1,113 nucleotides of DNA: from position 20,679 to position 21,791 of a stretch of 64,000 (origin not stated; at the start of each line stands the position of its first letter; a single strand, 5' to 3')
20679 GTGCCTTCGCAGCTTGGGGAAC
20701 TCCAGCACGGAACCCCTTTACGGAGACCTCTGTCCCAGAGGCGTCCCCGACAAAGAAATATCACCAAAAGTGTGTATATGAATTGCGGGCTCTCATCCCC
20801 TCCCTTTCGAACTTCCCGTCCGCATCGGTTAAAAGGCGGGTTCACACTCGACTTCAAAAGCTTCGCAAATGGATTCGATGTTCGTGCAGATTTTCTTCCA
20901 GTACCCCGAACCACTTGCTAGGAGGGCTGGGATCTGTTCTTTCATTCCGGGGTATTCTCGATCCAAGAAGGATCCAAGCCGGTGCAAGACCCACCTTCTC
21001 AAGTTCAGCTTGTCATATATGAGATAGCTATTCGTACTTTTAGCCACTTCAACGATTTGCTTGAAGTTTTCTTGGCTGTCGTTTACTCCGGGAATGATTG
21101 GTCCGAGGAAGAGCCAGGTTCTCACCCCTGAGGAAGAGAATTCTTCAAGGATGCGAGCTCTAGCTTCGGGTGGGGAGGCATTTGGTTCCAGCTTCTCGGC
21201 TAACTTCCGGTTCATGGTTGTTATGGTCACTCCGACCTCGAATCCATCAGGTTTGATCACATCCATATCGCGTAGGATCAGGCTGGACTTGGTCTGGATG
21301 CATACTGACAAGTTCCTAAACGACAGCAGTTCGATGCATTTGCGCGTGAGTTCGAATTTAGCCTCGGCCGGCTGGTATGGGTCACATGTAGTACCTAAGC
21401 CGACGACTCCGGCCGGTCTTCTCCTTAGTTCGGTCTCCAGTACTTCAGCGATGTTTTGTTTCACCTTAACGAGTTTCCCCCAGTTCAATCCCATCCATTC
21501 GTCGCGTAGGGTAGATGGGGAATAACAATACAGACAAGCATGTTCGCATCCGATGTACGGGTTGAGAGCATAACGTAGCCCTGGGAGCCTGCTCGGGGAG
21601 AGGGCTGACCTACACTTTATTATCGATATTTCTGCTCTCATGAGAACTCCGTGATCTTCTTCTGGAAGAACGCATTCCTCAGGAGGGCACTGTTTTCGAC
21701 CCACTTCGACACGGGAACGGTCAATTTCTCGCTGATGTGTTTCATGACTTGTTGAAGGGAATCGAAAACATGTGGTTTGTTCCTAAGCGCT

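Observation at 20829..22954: Translationally coupled NreA-like protein and SPL-type radical SAM enzyme: candidate two-gene DNA-repair module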

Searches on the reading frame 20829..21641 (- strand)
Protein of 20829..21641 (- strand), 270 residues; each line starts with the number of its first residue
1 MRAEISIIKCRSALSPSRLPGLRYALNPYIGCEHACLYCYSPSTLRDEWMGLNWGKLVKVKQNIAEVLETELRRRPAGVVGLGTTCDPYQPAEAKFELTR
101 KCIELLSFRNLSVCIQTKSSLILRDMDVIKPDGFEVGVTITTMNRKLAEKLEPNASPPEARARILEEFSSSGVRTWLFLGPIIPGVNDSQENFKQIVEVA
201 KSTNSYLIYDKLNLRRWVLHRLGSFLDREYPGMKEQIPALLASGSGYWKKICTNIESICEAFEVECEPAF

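Call 3: search_protein_families(library=pfam, proteins=[window:20829-21641:-], max_evalue=0.1)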
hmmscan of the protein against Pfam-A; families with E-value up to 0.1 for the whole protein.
window:20829-21641:- (270 aa): 2 families
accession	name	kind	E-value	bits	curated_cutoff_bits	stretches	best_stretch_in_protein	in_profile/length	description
PF04055.27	Radical_SAM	-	1.6e-12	48.3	29.5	1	27-191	2-160/166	Radical SAM superfamily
PF13353.11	Fer4_12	-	0.097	13.4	22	0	21-48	5-31/137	4Fe-4S single cluster domain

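Call 4: search_protein_families(library=ncbifam, proteins=[window:20829-21641:-], max_evalue=0.1)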
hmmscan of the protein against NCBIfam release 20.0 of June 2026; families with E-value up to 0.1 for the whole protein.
window:20829-21641:- (270 aa): 15 families
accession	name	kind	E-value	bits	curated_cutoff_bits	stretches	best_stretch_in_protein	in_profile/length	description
NF033668.1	rSAM_PA0069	hypoth_equivalog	2e-44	152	360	1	21-242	56-284/348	PA0069 family radical SAM protein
NF038135.1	rSAM_Rv2578c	equivalog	5.1e-36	124.3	430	1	9-249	44-297/317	Rv2578c family radical SAM protein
TIGR04470.1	rSAM_mob_pairB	equivalog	5.2e-30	104.8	410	1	8-258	4-248/285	radical SAM mobile pair protein B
NF038136.1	rSAM_Rv_intein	exception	4.5e-29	101.7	700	2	52-245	350-550/574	intein-containing Rv2578c family radical SAM protein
NF048010.1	SfplDhtActHpsHDes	equivalog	3.9e-05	22.6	430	1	162-234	214-282/298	(2S)-3-sulfopropanediol dehydratase activating enzyme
TIGR02493.1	PFLA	equivalog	0.0005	19.5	231.75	1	20-205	14-188/235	pyruvate formate-lyase-activating protein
TIGR02494.1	PFLE_PFLC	subfamily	0.0021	17.4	174.35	1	180-232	219-271/293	glycyl-radical enzyme activating protein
NF041718.1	rSAM_phane_AMC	equivalog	0.0031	16.6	425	1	26-145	10-123/362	cyclophane-forming radical SAM peptide maturase AmcB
NF033719.1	ind_deCO2_activ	equivalog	0.005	16.2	425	1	175-205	220-250/302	indoleacetate decarboxylase activase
NF033717.2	HPDL_rSAM_activ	equivalog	0.0061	15.8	420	1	166-224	213-266/311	4-hydroxyphenylacetate decarboxylase activase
TIGR04163.1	rSAM_cobopep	equivalog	0.0097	14.7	375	1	26-74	68-116/428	peptide-modifying radical SAM enzyme CbpB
NF043069.1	T4HPD_activ_SAM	equivalog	0.025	14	425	0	164-205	204-244/299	trans-4-hydroxy-L-proline dehydratase activase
NF008335.0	PRK11121.1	equivalog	0.05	13.3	199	0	30-81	24-73/154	anaerobic ribonucleoside-triphosphate reductase-activating protein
NF004854.0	PRK06207.1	subfamily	0.058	12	464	1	165-216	171-223/405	pyridoxal phosphate-dependent aminotransferase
TIGR02491.1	NrdG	equivalog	0.088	12.7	126.1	0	21-48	15-41/154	anaerobic ribonucleoside-triphosphate reductase activating protein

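Call 16: search_solved_structures(query=window:20832-21641:-, max_evalue=1, show_alignments=2)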
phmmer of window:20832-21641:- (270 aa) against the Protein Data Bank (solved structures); distinct sequences matched with E-value up to 1: 5.
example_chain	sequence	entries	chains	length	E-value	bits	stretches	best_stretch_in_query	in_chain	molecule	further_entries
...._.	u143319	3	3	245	0.0026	20.6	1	20-219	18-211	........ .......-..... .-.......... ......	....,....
3c8f_A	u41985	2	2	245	0.0043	19.9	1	20-236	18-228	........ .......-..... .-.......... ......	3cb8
5ubx_B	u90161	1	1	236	0.2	14.5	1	188-226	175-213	Ig gamma-2B chain C region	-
2rgs_A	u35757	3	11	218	0.64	12.8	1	188-226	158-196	Ig gamma-2B heavy chain | Ig gamma-2B chain C region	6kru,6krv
21nx_B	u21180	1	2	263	0.8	12.5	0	188-226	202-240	Isoform 2 of Immunoglobulin heavy constant gamma 2B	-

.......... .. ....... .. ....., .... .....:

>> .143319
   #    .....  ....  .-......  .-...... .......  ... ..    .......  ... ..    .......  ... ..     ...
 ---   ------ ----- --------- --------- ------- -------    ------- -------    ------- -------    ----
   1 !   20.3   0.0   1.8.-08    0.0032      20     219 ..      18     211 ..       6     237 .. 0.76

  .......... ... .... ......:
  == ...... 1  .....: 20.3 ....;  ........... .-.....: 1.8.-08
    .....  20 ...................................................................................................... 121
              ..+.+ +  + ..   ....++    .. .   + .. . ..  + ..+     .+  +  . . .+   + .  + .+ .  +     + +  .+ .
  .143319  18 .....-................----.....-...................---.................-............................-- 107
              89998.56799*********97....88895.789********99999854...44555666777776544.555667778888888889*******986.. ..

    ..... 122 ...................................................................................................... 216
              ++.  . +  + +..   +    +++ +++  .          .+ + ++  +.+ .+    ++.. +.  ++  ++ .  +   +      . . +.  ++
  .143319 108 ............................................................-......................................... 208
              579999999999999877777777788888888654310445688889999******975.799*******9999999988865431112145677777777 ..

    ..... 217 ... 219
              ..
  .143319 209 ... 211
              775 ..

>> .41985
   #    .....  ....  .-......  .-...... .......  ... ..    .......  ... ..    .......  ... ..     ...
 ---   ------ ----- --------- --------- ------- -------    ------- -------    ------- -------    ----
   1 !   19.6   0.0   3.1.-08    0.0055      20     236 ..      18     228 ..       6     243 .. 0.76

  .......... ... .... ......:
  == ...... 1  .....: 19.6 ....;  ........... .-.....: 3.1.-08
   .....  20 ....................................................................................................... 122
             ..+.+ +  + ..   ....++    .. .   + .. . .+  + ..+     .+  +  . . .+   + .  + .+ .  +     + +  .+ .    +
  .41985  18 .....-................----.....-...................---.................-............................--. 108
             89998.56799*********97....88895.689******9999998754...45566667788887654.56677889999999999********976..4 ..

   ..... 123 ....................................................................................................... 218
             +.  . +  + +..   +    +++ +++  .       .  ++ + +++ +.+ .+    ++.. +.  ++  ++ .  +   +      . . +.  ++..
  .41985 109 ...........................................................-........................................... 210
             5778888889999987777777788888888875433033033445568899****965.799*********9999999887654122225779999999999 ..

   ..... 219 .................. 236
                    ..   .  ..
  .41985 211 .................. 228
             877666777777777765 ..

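Call 17: find_homologous_proteins(query=window:20832-21641:-, max_evalue=0.00001)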
Query window:20832-21641:- (270 aa): 1210 proteins with E <= 0.00001 among 2240 candidates; the best 120 are listed.
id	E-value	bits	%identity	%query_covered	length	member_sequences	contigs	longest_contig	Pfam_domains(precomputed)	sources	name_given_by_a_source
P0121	1.3e-143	496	100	82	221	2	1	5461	PF04055.28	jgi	-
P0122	3.4e-119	415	65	100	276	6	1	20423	PF04055.28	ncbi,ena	-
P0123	8.0e-119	414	65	100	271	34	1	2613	PF04055.28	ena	-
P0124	2.2e-117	410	64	100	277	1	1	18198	PF04055.28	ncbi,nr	ncbi:MAG: radical SAM protein [Candidatus Hodarchaeaceae archaeon]|nr:radical SAM protein [Candidatu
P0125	9.9e-117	407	65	100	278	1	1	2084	PF04055.28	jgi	-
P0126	6.1e-116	405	64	100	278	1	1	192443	PF04055.28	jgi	-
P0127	1.0e-115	404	64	100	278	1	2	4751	PF04055.28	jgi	-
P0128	2.0e-115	403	63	100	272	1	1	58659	PF04055.28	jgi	jgi:DNA repair photolyase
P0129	2.2e-115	403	64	100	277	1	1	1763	PF04055.28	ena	-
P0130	2.3e-115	403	63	100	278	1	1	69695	PF04055.28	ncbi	-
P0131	5.2e-115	402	63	100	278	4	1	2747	PF04055.28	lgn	-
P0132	6.6e-115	401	65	100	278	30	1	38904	PF04055.28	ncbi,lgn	-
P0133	8.4e-115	401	65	100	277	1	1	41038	PF04055.28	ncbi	-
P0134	1.5e-114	400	64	100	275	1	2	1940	PF04055.28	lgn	-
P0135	3.2e-114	399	61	100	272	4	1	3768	PF04055.28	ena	-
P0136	3.4e-114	399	61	100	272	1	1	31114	PF04055.28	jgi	jgi:DNA repair photolyase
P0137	5.5e-114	398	64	100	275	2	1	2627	PF04055.28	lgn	-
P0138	8.8e-114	398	63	100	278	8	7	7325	PF04055.28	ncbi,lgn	-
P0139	1.7e-113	397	63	100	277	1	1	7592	PF04055.28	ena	-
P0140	7.4e-113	395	63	100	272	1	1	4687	PF04055.28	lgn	-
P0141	1.2e-112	394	63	100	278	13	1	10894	PF04055.28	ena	-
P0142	1.5e-112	394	63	100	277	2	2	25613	PF04055.28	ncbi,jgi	-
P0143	3.1e-112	393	61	100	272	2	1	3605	PF04055.28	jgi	jgi:DNA repair photolyase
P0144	3.7e-112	392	63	100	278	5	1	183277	PF04055.28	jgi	-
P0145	6.1e-112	392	63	100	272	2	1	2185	PF04055.28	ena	-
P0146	6.8e-112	392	61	100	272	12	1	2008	PF04055.28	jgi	-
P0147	4.1e-111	389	63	100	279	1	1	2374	PF04055.28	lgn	-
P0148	5.5e-111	389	61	100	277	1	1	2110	PF04055.28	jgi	-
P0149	2.7e-110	386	63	100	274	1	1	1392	PF04055.28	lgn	-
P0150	3.0e-110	386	62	100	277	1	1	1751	PF04055.28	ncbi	-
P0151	3.4e-110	386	60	100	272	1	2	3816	PF04055.28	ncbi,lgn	-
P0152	3.4e-110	386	60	100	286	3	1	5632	PF04055.28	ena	-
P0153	5.2e-110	385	60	100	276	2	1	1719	PF04055.28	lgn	-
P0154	7.2e-110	385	62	100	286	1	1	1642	PF04055.28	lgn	-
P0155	1.3e-109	384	62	97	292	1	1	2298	PF04055.28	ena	-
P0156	1.8e-109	384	61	100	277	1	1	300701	PF04055.28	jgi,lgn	jgi:DNA repair photolyase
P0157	3.8e-109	383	59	100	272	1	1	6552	PF04055.28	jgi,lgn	jgi:DNA repair photolyase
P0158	1.8e-108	380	61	100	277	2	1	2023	PF04055.28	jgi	-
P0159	2.2e-108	380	60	100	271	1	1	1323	PF04055.28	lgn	-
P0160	2.5e-108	380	60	99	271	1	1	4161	PF04055.28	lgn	-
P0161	2.6e-108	380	60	100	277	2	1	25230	PF04055.28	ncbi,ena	-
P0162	5.6e-108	379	60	100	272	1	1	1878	PF04055.28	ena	-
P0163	1.5e-106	374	60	99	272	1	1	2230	PF04055.28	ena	-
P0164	2.2e-106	373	61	100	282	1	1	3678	PF04055.28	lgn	-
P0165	4.6e-106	372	61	100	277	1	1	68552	PF04055.28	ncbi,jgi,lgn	-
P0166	1.7e-105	371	59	99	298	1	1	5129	PF04055.28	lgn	-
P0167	2.5e-105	370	61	99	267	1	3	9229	PF04055.28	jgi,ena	-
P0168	3.2e-105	370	59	100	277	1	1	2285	PF04055.28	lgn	-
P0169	5.8e-105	369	60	97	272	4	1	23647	PF04055.28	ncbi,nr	ncbi:MAG: radical SAM protein [Candidatus Hodarchaeaceae archaeon]|nr:radical SAM protein [Candidatu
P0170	6.7e-105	369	58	99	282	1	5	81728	PF04055.28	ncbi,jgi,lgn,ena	-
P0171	9.8e-105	368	59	99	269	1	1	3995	PF04055.28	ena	-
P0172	1.0e-104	368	57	98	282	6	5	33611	PF04055.28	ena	-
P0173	1.1e-104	368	58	100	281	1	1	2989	PF04055.28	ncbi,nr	ncbi:MAG: radical SAM protein [Hadesarchaea archaeon]|nr:radical SAM protein [Hadesarchaea archaeon]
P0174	1.4e-104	368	59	99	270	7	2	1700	PF04055.28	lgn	-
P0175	1.8e-104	367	60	97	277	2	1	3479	PF04055.28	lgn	-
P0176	2.5e-104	367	60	97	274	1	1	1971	PF04055.28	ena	-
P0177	2.7e-104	367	59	100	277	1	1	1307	PF04055.28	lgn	-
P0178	4.8e-104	366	58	99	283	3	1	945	PF04055.28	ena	-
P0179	5.6e-104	366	61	100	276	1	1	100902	PF04055.28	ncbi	ncbi:MAG: radical SAM protein [Candidatus Hadarchaeota archaeon]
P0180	6.0e-104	365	57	99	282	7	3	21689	PF04055.28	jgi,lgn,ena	-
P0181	6.4e-104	365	62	92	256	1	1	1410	PF04055.28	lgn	-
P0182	6.8e-104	365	60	100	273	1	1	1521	PF04055.28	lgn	-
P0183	1.0e-103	365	59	99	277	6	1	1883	PF04055.28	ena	-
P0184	1.4e-103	364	58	100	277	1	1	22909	PF04055.28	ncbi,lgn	-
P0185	1.5e-103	364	57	99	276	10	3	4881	PF04055.28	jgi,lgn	-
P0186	1.7e-103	364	58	100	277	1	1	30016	PF04055.28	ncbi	-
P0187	1.9e-103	364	57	99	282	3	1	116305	PF04055.28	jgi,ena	-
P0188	2.0e-103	364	58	99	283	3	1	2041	PF04055.28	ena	-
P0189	5.4e-103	362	57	98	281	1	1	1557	PF04055.28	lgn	-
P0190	5.9e-103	362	57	100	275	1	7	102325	PF04055.28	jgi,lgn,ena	jgi:DNA repair photolyase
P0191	8.6e-103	362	58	98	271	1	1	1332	PF04055.28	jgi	jgi:DNA repair photolyase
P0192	1.3e-102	361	57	100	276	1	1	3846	PF04055.28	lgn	-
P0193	1.4e-102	361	60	100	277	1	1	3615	PF04055.28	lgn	-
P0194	1.9e-102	361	56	100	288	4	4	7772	PF04055.28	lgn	-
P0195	2.5e-102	360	58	97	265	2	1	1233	PF04055.28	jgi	jgi:DNA repair photolyase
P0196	2.8e-102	360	57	99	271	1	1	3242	PF04055.28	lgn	-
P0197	4.7e-102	359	57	100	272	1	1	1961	PF04055.28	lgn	-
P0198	6.1e-102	359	56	99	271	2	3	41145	PF04055.28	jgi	jgi:DNA repair photolyase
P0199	9.1e-102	358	59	99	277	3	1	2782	PF04055.28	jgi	-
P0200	1.5e-101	358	57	99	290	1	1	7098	PF04055.28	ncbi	ncbi:MAG: radical SAM protein [Candidatus Hadarchaeales archaeon]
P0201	2.4e-101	357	58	100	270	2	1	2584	PF04055.28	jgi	jgi:DNA repair photolyase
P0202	3.9e-101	356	57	99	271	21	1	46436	PF04055.28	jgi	jgi:DNA repair photolyase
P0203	8.3e-101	355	56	99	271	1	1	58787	PF04055.28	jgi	jgi:DNA repair photolyase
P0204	1.1e-100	355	59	100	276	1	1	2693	PF04055.28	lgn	-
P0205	1.2e-100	355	56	99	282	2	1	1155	PF04055.28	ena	-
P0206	1.2e-100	355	58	100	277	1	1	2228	PF04055.28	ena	-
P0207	1.8e-100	354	57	99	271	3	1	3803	PF04055.28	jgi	jgi:DNA repair photolyase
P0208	2.1e-100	354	57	100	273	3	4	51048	PF04055.28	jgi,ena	jgi:DNA repair photolyase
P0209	3.6e-100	353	59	100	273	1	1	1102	PF04055.28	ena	-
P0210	1.8e-99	351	56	100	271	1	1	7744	PF04055.28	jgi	jgi:DNA repair photolyase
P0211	3.0e-99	350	56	99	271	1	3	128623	PF04055.28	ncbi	ncbi:MAG: radical SAM protein [Candidatus Hadarchaeales archaeon]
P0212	8.0e-99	349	56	99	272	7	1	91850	PF04055.28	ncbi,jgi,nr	ncbi:MAG: hypothetical protein APU95_06170 [Hadesarchaea archaeon YNP_N21]|jgi:DNA repair photolyase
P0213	2.0e-98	347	57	99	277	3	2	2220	PF04055.28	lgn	-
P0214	3.9e-98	346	56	99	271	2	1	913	PF04055.28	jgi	-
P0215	7.1e-98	346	55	100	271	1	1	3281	PF04055.28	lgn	-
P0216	8.5e-98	345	56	99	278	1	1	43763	PF04055.28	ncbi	ncbi:MAG: radical SAM protein [Candidatus Hadarchaeaceae archaeon]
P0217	9.7e-98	345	58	99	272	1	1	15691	PF04055.28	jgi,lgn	-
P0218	1.1e-97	345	55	99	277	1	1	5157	PF04055.28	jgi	-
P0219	3.0e-97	344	55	99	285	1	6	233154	PF04055.28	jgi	jgi:DNA repair photolyase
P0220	5.5e-97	343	56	99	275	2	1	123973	PF04055.28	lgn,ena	-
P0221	7.7e-97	342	56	100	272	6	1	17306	PF04055.28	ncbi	ncbi:MAG: radical SAM protein [Candidatus Hadarchaeum sp.]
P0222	9.8e-97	342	55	100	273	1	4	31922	PF04055.28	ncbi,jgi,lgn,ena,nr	ncbi:MAG: radical SAM protein [Hadesarchaea archaeon]|nr:MAG: radical SAM protein [Hadesarchaea arch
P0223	1.7e-96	341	56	100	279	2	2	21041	PF04055.28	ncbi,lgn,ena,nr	ncbi:MAG: radical SAM protein [Candidatus Hecatellales archaeon]|nr:MAG: radical SAM protein [Candid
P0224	1.9e-96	341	55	100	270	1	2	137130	PF04055.28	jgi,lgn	-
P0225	1.9e-96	341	54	100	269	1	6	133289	PF04055.28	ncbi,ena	-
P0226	2.3e-96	341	56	100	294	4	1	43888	PF04055.28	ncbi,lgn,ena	-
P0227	4.3e-96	340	56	100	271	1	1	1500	PF04055.28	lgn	-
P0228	4.5e-96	340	57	97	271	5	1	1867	PF04055.28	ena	-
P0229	1.6e-95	338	56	100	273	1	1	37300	PF04055.28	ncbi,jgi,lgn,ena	-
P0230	1.6e-95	338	56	100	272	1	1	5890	PF04055.28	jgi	-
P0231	2.5e-95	337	57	99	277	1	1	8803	PF04055.28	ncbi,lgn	-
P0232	3.0e-95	337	54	100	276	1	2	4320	PF04055.28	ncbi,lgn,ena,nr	ncbi:MAG TPA: radical SAM protein [Hadesarchaea archaeon]|nr:radical SAM protein [Hadesarchaea archa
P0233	4.3e-95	336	55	99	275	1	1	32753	PF04055.28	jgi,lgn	jgi:DNA repair photolyase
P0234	7.6e-95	336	55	99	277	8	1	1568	PF04055.28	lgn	-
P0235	1.2e-94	335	55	100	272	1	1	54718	PF04055.28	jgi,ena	-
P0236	1.5e-94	335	58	99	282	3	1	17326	PF04055.28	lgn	-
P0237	1.8e-94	334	54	100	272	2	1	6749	PF04055.28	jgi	jgi:DNA repair photolyase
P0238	2.0e-94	334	54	100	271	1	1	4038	PF04055.28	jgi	jgi:DNA repair photolyase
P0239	3.0e-94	334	57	99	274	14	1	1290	PF04055.28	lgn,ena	-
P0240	3.9e-94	333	56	99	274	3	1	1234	PF04055.28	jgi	-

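Call 33: search_solved_structures(query=A2, max_evalue=10, show_alignments=0)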
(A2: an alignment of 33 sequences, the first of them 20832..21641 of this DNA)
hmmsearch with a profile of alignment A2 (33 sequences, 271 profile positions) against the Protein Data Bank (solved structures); distinct sequences matched with E-value up to 10: 12.
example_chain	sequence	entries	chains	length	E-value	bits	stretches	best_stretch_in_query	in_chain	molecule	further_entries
4fhc_A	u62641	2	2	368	0.00033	23.5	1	15-45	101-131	Spore photoproduct lyase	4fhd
4fhe_A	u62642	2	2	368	0.00033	23.5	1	15-45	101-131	Spore photoproduct lyase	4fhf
4fhg_A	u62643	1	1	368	0.00033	23.5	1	15-45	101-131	Spore photoproduct lyase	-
4rh0_A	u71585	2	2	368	0.00075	22.3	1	16-45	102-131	Spore photoproduct lyase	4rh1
4k9r_A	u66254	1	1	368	0.0028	20.4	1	15-45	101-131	Spore photoproduct lyase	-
6efn_A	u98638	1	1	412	0.07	15.8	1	124-204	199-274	Sporulation killing factor maturation protein SkfB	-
6fkf_d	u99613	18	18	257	0.29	13.8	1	155-268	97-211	ATP synthase delta chain, chloroplastic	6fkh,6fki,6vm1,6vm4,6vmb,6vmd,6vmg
3zxo_A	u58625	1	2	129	0.32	13.6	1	158-238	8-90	REDOX SENSOR HISTIDINE KINASE RESPONSE REGULATOR DEVS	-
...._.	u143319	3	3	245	0.66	12.6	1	27-116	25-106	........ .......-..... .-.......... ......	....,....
7quv_B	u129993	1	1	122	0.76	12.4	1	179-244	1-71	Protein S100-A9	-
7q58_A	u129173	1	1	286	0.96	12.1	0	16-43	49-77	SAKe6BR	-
8sbm_A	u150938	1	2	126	0.99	12.1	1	159-237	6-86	GAF domain-containing protein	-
